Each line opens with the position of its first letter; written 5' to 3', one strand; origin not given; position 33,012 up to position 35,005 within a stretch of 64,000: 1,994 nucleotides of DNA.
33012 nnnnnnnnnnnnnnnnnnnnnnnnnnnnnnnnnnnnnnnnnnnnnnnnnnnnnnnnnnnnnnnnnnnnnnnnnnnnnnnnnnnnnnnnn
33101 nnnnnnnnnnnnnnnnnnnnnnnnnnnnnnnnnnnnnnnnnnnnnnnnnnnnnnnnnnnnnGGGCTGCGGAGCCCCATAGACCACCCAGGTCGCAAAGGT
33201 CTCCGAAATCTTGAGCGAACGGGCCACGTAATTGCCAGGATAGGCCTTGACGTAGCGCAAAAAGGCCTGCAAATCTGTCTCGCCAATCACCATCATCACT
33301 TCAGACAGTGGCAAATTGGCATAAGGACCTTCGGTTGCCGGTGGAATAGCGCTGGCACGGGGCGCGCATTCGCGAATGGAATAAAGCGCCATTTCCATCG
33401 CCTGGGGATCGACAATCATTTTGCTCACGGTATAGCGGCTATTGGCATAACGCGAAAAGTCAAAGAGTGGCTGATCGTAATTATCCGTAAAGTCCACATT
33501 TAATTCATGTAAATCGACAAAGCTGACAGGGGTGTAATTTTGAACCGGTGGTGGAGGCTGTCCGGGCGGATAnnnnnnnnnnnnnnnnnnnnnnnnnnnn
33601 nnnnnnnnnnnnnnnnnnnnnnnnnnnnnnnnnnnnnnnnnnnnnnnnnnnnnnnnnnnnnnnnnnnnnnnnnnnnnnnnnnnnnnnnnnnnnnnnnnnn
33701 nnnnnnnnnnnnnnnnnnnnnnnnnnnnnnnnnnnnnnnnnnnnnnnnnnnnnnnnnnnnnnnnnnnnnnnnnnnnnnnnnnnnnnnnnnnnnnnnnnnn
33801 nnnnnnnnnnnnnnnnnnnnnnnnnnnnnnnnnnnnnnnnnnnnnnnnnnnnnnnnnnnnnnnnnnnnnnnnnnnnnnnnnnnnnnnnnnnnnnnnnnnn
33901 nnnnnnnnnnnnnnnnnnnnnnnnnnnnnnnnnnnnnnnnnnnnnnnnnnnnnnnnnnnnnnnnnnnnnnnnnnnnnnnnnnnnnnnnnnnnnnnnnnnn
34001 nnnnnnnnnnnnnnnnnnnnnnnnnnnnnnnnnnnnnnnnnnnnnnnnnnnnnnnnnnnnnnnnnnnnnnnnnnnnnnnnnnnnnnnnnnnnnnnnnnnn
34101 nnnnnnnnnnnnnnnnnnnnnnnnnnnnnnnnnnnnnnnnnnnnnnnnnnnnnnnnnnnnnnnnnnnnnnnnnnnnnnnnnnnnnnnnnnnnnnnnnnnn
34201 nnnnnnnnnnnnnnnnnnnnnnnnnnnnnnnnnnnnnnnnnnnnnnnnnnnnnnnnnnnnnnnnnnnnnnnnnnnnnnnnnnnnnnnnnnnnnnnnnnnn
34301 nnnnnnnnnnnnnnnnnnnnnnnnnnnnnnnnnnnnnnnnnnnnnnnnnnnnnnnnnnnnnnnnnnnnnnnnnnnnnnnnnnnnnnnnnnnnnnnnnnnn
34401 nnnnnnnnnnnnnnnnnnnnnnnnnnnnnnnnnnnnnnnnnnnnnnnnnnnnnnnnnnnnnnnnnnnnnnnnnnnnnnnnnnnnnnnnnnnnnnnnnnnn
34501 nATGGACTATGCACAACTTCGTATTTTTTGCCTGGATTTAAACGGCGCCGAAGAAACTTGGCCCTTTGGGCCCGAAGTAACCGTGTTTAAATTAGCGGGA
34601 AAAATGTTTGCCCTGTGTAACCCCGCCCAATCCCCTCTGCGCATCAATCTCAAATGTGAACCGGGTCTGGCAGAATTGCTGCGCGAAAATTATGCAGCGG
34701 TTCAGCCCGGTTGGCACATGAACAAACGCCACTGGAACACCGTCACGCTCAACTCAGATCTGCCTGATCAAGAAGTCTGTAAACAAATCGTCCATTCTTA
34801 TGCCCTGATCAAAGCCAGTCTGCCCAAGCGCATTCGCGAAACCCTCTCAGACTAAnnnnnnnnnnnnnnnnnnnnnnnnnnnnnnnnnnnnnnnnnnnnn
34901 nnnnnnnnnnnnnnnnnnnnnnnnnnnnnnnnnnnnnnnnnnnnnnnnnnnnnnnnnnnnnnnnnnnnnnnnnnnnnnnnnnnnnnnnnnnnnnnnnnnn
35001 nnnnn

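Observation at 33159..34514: Prion-like Q/N/Y-rich protein with a fresh 57-nt tandem duplication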

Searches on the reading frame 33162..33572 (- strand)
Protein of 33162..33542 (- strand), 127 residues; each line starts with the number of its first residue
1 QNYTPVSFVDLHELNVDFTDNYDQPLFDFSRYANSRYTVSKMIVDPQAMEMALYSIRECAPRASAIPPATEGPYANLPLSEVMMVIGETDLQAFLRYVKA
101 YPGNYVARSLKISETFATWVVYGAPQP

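Call 43: predict_structure(alignment_id=A2)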
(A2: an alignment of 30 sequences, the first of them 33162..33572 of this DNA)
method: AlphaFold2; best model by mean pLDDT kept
length: 137 residues; sequences in the alignment: 30
mean_pLDDT: 89.3   pTM: 0.82
mean pLDDT of the five models: 89.3, 89.0, 87.7, 87.2, 86.6
residues with pLDDT >= 90: 97; 70-90: 29; 50-70: 10; < 50: 1
segments of 3 or more residues with pLDDT < 50: none
pLDDT, mean of each block of 10 residues (from residue 1): 55 86 94 91 78 89 98 94 96 97 96 89 97 91
secondary structure, 60 per line:
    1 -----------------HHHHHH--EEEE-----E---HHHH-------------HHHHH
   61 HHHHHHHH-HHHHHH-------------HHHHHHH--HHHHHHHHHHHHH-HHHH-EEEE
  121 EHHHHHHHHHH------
elements in order: H18-23 E26-29 H39-42 H56-68 H70-75 H89-95 H98-110 H112-115 E117-121 H122-131

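Call 65: find_homologous_proteins(query=A3, max_evalue=0.00001)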
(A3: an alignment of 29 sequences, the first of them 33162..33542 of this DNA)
Query A3 (29 sequences) (127 aa, profile of the alignment): 10 proteins with E <= 0.00001 among 355 candidates.
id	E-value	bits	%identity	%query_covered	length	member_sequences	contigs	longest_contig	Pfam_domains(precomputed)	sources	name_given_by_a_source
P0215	4.8e-38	148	76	98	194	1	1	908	-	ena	-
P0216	8.3e-37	144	62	100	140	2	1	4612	-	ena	-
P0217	8.3e-36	141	38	94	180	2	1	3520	-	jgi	jgi:hypothetical protein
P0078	3.6e-35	139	42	96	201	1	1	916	-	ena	-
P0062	3.5e-28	116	83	69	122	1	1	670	-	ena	-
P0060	5.5e-28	116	80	79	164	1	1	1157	-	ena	-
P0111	8.5e-28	115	27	94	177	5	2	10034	-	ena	-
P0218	1.0e-17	82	51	45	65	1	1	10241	-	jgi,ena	jgi:hypothetical protein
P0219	1.8e-17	82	38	43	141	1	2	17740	-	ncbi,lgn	-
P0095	6.7e-12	64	81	33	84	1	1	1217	-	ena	-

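Call 66: search_solved_structures(query=A3, max_evalue=10)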
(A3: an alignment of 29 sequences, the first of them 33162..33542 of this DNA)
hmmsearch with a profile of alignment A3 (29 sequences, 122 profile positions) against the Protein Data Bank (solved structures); distinct sequences matched with E-value up to 10: 17.
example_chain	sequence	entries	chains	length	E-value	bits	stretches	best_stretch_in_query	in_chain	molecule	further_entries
4q6t_A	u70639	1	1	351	0.075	16.7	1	10-97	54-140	Glycosyl hydrolase, family 18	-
9ow2_A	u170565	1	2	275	0.18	15.5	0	80-109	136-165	Exported protein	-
9eh1_D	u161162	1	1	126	0.22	15.2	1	37-83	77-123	RNA polymerase Rpb4/RPC9 core domain-containing protein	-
5flm_D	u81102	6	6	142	0.28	14.8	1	37-84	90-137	DNA-DIRECTED RNA POLYMERASE II SUBUNIT RPB4 | Polymerase (RNA) II (DNA directed) polypeptide D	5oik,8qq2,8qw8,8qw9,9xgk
28jc_D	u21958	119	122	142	0.28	14.8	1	37-84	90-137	DNA-directed RNA polymerase II subunit RPB4 | DNA-DIRECTED RNA POLYMERASE II SUBUNIT RPB3 | RNA polymerase II subunit D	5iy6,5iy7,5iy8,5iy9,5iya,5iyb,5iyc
2c35_A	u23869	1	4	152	0.36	14.5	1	36-84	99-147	DNA-DIRECTED RNA POLYMERASE II 16 KDA POLYPEPTIDE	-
9x4a_B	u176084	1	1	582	0.55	13.9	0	16-78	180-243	Lipid/multidrug/protein-type ABC exporter, ATP binding/membrane-spanning protein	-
9x46_B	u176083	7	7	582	0.55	13.9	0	16-78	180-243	Lipid/multidrug/protein-type ABC exporter, ATP binding/membrane-spanning protein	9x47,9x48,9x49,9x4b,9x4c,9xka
29tk_D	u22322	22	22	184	0.68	13.6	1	37-84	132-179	RNA polymerase II subunit D | DNA-directed RNA polymerase II subunit RPB4 | RPOL4c domain-containing protein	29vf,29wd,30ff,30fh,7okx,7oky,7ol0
4jeu_A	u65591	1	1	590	0.91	13.2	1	6-74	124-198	Syntaxin-binding protein 1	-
3puj_A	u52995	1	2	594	0.92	13.2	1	6-74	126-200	Syntaxin-binding protein 1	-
6lpc_A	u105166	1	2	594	0.93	13.2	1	6-74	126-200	Syntaxin-binding protein 1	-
7xsj_A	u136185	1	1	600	0.94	13.1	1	6-74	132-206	Syntaxin-binding protein 1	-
3c98_A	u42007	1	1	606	0.95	13.1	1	6-74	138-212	Syntaxin-binding protein 1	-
4jeh_A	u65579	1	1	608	0.96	13.1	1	6-74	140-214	Syntaxin-binding protein 1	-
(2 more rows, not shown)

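Call 71: search_dna_similar(query=window:33162-33542:-, collection=plasmids, mode=protein, max_evalue=0.001, max_rows=15)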
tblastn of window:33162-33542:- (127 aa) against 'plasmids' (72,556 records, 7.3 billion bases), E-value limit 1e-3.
No match.

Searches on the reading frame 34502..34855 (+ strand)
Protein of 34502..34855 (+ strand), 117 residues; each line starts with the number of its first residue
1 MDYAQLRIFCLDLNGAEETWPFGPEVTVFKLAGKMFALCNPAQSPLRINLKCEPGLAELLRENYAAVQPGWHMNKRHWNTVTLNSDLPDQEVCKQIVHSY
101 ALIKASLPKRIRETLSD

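Call 4: search_protein_families(library=pfam, proteins=[window:34502-34855:+], max_evalue=1)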
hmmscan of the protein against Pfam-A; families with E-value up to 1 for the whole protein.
window:34502-34855:+ (117 aa): 1 family
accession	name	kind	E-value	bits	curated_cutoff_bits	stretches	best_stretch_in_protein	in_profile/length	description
PF04237.18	YjbR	-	7.3e-29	100.7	30.1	1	11-102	1-88/88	YjbR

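Call 5: search_protein_families(library=ncbifam, proteins=[window:34502-34855:+], max_evalue=1)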
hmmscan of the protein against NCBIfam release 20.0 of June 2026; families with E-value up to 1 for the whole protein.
window:34502-34855:+ (117 aa): 1 family
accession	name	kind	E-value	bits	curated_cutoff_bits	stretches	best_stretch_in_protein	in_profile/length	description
NF007603.0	PRK10250.1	equivalog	4.6e-22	78.5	183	1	8-112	12-116/122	MmcQ/YjbR family DNA-binding protein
